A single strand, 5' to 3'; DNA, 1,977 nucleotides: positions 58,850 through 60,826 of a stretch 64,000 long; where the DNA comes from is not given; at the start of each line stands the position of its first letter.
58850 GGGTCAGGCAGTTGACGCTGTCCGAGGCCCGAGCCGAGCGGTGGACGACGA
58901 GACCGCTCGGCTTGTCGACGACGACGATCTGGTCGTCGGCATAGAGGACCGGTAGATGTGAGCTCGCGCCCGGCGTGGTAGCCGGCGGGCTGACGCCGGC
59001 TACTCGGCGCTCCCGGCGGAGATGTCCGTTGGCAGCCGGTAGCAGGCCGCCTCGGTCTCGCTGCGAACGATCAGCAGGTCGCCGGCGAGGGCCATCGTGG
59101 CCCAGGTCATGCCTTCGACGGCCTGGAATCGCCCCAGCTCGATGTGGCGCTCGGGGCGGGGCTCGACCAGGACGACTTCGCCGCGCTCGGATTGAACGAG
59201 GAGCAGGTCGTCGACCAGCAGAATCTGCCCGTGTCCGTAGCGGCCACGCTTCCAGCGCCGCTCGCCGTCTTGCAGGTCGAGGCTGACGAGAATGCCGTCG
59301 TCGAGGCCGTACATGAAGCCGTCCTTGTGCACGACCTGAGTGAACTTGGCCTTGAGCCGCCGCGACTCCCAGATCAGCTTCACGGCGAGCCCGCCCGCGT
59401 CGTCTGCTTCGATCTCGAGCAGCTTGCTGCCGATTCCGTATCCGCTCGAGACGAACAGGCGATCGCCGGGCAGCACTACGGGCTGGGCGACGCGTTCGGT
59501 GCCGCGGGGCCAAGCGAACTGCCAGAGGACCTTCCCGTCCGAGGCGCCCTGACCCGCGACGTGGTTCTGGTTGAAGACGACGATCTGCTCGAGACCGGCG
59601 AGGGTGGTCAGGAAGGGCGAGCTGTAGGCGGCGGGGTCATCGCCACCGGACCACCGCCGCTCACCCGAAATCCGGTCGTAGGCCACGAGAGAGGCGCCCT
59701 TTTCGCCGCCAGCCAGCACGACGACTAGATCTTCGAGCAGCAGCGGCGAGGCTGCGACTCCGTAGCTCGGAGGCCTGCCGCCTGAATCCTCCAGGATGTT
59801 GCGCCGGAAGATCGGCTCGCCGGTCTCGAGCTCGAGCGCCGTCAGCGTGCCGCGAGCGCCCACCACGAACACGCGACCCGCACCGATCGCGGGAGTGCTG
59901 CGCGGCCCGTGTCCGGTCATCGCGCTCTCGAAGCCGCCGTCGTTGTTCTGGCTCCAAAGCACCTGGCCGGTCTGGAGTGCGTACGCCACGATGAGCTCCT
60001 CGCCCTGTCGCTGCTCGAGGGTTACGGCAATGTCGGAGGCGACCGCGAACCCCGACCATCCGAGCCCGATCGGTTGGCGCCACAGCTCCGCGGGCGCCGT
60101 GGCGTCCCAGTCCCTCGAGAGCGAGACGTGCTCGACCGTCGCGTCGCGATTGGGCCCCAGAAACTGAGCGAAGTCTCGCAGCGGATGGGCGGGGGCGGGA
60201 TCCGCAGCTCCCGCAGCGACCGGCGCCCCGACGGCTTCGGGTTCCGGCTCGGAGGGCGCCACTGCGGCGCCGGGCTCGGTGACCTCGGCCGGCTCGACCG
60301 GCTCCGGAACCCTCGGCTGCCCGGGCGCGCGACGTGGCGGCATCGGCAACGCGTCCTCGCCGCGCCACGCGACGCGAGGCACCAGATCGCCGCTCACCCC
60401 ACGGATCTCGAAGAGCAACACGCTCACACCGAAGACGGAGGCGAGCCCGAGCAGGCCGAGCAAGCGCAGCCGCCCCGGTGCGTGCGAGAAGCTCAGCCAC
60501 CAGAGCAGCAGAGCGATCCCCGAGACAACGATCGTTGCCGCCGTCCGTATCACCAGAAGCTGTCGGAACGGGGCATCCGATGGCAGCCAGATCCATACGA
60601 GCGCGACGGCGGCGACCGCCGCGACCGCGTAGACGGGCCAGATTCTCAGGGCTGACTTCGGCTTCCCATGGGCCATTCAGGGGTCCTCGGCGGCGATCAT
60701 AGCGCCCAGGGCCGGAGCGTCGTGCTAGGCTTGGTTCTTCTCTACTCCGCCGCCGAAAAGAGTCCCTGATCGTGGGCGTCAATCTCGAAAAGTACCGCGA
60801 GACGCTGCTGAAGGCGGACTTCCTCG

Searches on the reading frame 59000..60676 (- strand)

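Call 34: search_protein_families(library=pfam, proteins=[window:59000-60676:-], max_evalue=0.001)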
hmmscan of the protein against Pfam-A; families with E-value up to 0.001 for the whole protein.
window:59000-60676:- (558 aa): 2 families
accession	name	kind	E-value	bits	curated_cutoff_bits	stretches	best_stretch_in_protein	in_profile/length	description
PF13360.13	PQQ_2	-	4.5e-29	102.2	27.6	1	227-476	3-232/233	Outer membrane protein assembly factor BamB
PF25293.1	Beta-prop_EMC1_N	-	7e-05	23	34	0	265-408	30-166/219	EMC1 N-terminal beta-propeller domain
